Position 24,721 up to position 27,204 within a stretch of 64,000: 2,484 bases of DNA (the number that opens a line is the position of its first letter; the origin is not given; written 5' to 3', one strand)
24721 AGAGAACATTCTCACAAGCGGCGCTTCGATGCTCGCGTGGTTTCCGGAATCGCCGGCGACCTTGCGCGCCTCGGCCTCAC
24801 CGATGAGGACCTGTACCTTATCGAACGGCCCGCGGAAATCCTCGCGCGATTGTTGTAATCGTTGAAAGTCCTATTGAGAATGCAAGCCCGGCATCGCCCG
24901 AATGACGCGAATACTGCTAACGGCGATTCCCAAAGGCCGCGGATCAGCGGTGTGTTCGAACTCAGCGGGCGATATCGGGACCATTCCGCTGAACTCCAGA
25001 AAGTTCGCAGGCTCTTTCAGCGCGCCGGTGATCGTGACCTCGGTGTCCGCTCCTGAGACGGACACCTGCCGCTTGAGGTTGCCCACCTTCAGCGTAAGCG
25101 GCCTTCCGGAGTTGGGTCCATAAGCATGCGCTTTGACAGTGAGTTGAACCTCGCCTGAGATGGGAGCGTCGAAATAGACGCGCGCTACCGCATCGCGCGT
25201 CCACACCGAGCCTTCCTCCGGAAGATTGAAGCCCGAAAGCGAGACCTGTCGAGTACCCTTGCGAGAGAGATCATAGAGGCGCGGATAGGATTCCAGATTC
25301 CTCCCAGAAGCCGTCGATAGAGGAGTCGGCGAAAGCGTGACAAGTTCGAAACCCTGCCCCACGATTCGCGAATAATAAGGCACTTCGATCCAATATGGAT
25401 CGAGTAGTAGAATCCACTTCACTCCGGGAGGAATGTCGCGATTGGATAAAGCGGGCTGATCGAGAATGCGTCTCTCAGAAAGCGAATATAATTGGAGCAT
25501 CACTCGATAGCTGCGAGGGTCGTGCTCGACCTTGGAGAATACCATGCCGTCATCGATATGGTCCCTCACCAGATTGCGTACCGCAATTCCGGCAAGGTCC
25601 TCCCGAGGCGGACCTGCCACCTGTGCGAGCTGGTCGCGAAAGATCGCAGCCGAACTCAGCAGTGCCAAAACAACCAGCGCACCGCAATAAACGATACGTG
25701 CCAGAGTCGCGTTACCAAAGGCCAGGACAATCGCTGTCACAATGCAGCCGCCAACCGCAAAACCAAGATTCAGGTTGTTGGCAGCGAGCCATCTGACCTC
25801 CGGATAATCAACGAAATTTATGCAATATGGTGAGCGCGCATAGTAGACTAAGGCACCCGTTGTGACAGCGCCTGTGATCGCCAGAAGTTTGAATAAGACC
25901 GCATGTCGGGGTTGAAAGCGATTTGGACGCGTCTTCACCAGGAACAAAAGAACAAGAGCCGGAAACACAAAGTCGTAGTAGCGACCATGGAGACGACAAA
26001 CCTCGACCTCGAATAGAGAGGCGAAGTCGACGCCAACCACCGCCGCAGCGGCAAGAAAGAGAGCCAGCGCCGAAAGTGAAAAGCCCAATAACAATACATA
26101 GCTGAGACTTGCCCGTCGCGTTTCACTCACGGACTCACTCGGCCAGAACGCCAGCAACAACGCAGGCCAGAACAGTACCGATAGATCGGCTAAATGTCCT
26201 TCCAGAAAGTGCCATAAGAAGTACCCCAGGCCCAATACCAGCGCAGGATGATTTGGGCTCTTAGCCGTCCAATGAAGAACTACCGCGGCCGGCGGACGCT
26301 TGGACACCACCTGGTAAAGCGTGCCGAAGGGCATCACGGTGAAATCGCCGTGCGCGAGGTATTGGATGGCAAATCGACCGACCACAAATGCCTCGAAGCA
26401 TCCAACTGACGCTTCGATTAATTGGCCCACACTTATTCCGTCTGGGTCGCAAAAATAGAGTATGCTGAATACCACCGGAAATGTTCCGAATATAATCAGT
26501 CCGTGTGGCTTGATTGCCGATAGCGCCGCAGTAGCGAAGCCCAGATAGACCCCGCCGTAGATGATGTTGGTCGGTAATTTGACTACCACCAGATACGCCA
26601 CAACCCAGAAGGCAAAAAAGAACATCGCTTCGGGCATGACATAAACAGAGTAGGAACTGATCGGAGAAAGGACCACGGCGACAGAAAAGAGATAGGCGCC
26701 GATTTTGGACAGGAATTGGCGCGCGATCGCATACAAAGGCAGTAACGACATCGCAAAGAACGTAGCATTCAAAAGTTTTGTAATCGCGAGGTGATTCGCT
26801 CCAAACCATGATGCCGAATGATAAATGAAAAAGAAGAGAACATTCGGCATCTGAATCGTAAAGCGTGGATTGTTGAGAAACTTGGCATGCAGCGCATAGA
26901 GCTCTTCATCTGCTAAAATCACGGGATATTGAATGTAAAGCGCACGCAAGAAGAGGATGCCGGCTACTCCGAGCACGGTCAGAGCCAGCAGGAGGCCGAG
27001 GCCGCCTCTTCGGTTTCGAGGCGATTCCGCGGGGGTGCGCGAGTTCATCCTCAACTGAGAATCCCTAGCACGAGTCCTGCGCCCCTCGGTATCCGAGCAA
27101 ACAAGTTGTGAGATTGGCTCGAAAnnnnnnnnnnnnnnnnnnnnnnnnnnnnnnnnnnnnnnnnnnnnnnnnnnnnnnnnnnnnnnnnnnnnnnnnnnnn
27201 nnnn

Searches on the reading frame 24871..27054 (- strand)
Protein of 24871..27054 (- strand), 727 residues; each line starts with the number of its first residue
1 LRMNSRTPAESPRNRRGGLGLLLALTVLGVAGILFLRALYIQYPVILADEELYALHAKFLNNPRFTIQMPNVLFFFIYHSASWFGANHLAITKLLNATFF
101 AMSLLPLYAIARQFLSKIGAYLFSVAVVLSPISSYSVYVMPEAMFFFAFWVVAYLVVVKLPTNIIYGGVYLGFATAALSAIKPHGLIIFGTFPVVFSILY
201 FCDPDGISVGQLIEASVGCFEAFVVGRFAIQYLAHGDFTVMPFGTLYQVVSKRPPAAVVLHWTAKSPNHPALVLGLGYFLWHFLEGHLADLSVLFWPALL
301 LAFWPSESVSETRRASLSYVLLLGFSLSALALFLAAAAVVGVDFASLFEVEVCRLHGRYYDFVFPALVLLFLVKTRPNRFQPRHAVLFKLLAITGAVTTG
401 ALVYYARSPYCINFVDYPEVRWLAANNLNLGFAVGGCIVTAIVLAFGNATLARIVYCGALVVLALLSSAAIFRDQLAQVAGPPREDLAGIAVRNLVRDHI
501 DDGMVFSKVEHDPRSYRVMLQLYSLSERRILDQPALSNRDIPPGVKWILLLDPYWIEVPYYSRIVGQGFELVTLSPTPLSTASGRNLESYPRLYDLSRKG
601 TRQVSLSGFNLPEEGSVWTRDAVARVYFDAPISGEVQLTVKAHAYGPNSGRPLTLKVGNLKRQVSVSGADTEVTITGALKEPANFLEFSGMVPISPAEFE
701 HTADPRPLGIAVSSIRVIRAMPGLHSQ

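Call 14: search_protein_families(library=pfam, proteins=[window:24871-27054:-], max_evalue=0.001)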
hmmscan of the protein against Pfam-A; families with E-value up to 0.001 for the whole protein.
window:24871-27054:- (727 aa): 1 family
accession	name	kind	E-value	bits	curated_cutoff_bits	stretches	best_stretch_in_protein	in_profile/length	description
PF22895.2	DUF7024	-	4.9e-13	49.6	24.4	1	605-718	27-144/145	Domain of unknown function (DUF7024)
